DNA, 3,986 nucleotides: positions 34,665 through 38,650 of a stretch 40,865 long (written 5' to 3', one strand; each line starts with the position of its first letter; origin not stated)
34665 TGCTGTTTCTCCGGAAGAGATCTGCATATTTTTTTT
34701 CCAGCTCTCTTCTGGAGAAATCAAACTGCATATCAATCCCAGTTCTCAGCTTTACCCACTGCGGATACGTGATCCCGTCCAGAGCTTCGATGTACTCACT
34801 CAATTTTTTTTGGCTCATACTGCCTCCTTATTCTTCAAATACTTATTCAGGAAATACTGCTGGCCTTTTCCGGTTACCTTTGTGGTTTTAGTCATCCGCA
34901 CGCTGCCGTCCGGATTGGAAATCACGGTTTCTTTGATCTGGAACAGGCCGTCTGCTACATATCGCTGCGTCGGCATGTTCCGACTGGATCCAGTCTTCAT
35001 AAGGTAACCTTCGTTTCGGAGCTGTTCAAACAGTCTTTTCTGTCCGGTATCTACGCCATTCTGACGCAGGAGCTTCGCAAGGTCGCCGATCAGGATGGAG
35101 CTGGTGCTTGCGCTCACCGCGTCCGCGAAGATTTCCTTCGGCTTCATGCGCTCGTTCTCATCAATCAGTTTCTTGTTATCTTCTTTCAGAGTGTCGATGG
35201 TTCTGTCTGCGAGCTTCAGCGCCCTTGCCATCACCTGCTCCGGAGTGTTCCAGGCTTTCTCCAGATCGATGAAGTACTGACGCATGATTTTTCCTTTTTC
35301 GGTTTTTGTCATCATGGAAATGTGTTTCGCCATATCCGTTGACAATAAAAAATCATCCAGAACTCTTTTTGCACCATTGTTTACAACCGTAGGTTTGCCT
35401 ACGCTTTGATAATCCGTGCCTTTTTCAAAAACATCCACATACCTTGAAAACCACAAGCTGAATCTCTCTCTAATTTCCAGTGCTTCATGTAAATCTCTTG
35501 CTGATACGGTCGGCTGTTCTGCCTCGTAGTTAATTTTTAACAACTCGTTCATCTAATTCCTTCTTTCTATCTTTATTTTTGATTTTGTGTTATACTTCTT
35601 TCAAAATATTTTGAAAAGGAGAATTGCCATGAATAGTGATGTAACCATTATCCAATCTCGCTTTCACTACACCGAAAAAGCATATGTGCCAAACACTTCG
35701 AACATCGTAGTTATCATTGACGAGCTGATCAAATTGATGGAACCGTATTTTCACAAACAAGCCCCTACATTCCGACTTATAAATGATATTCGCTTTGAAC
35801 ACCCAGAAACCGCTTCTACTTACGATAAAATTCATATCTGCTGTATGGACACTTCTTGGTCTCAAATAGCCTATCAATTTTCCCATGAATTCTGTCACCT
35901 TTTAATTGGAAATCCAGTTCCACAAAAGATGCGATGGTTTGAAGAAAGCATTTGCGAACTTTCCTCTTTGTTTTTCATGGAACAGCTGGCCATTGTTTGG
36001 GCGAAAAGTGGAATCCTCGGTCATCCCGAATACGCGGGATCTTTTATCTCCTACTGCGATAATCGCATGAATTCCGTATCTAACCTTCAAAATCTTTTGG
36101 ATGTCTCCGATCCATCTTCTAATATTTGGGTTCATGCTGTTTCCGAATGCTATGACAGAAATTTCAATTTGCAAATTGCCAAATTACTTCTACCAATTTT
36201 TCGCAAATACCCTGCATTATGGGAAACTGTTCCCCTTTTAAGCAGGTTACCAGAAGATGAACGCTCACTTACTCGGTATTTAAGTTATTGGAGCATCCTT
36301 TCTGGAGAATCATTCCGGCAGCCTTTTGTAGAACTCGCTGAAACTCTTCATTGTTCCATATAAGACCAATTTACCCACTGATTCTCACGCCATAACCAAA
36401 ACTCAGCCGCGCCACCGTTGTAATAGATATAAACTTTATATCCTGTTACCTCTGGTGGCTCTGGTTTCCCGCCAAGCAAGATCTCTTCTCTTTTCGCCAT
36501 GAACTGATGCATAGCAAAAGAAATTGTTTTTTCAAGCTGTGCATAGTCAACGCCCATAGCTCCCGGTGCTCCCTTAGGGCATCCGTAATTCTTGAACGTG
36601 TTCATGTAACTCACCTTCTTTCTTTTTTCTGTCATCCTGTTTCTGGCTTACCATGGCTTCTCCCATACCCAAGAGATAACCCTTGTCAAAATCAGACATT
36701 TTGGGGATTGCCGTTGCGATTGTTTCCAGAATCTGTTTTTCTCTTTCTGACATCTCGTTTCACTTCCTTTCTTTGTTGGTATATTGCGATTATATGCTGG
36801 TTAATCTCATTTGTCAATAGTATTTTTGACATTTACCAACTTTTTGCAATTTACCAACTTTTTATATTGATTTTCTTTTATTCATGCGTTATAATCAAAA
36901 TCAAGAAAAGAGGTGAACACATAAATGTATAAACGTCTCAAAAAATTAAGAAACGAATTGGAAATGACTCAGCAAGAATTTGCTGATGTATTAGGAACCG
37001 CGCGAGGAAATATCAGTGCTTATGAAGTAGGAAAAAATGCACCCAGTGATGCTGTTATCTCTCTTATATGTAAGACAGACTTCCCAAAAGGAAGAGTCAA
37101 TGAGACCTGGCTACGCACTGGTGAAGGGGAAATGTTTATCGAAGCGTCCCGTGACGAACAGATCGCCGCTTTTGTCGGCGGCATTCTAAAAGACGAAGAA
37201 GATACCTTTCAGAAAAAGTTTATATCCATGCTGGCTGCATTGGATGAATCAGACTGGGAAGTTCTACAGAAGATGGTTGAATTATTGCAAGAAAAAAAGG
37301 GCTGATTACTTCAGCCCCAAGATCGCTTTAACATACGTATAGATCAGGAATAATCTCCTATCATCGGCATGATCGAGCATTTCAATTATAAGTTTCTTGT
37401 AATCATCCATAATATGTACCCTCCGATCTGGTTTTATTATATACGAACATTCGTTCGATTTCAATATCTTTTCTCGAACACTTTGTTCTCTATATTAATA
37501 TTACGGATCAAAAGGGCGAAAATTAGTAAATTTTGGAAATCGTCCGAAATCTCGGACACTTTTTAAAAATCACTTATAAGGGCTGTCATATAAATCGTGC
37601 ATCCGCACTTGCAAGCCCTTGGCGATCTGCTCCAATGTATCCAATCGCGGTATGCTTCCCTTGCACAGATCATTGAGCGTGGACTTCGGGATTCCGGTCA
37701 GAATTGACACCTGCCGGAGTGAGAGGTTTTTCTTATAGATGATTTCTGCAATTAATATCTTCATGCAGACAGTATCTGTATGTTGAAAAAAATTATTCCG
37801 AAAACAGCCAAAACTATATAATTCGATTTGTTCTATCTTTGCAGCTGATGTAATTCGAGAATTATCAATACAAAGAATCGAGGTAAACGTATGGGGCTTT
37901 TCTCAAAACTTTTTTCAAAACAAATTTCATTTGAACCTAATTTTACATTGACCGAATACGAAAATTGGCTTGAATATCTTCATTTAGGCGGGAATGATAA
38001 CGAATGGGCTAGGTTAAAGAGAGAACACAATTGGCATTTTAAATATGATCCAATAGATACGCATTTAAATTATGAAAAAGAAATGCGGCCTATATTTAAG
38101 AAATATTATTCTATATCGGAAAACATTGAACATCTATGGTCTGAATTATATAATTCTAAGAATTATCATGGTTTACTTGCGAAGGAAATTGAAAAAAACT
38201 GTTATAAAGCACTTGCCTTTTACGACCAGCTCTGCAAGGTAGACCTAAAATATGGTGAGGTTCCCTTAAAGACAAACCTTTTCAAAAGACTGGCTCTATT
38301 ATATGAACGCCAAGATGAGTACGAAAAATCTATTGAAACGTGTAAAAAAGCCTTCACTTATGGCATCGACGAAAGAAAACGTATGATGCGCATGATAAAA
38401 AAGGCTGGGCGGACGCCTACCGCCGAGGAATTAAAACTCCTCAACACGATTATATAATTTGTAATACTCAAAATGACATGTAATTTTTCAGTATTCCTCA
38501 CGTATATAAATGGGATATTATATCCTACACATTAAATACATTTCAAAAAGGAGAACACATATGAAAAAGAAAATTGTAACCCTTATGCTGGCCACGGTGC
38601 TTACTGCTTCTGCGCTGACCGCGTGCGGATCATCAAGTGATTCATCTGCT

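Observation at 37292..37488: LexA-box promoter driving an unannotated 34-codon ORF next to a non-cleavable repressor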

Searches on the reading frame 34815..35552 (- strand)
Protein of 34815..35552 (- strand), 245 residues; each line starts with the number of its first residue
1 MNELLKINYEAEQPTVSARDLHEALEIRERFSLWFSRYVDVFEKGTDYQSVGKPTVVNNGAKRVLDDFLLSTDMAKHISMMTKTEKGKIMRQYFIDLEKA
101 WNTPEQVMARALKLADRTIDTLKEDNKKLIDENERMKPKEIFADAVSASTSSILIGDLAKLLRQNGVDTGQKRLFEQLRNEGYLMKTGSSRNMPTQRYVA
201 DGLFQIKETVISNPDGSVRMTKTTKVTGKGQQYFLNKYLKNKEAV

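Call 6: search_protein_families(library=pfam, proteins=[window:34815-35552:-], max_evalue=0.01)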
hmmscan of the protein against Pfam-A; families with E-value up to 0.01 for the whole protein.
window:34815-35552:- (245 aa): 3 families
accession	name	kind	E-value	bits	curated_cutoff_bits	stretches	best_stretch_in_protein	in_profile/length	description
PF03374.19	ANT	-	6.8e-33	113.7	25.3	1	132-240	3-107/108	Phage antirepressor protein KilAC domain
PF08346.17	AntA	-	8.1e-18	65.2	27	1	16-84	1-68/68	AntA/AntB antirepressor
PF08235.19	LNS2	-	0.0067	16.3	32.3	1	143-222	52-131/226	LNS2 (Lipin/Ned1/Smp2)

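Call 7: search_protein_families(library=phrogs, proteins=[window:34815-35552:-], max_evalue=0.01)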
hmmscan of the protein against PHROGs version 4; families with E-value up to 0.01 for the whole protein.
window:34815-35552:- (245 aa): 10 families
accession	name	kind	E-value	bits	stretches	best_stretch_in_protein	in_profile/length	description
phrog_63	-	transcription regulation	3e-64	218.9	1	1-243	117-361/431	anti-repressor Ant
phrog_9438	-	transcription regulation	7.7e-41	139.8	1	134-243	6-116/121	anti-repressor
phrog_130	-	transcription regulation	9.4e-36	124.8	1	112-243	283-413/480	anti-repressor Ant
phrog_5817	-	transcription regulation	1.1e-21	78.9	1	12-122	23-133/210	anti-repressor Ant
phrog_15968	-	transcription regulation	7.5e-21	75.2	1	174-243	1-71/73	anti-repressor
phrog_373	-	transcription regulation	3.1e-16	60.6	1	5-136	89-234/373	anti-repressor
phrog_377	-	transcription regulation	4.4e-11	44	1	13-122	18-131/213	anti-repressor Ant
phrog_14211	-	transcription regulation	5.2e-11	43.5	1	65-102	95-132/234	anti-repressor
phrog_6904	-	unknown function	2.7e-08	35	1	1-82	2-90/95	-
phrog_5689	-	unknown function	0.0071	17.7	0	170-234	15-75/91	-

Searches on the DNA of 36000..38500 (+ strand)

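Call 8: search_dna_similar(query=window:36700-37900:+, collection=phages, mode=distant, max_rows=20)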
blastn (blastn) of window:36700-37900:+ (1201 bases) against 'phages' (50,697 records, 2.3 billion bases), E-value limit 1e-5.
No match.

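Call 73: search_rna_families(source=window, start=36000, end=38500, threshold=evalue, max_evalue=1)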
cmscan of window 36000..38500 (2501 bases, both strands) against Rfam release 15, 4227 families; matches with E-value up to 1: 1.
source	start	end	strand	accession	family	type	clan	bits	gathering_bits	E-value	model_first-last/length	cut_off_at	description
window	36488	36514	-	RF03156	L31-Firmicutes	Cis-reg; leader;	CL00118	22.1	33.3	0.12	1-32/32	no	L31-Firmicutes ribosomal protein leader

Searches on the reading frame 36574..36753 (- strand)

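Call 6: search_protein_families(library=pfam, proteins=[window:36574-36753:-], max_evalue=0.01)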
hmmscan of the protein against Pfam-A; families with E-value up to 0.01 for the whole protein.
window:36574-36753:- (59 aa): 0 families

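Call 7: search_protein_families(library=phrogs, proteins=[window:36574-36753:-], max_evalue=0.01)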
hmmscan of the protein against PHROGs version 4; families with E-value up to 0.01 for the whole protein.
window:36574-36753:- (59 aa): 1 family
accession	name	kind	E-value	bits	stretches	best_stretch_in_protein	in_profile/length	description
phrog_36092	-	unknown function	0.00048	21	1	5-46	6-43/53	-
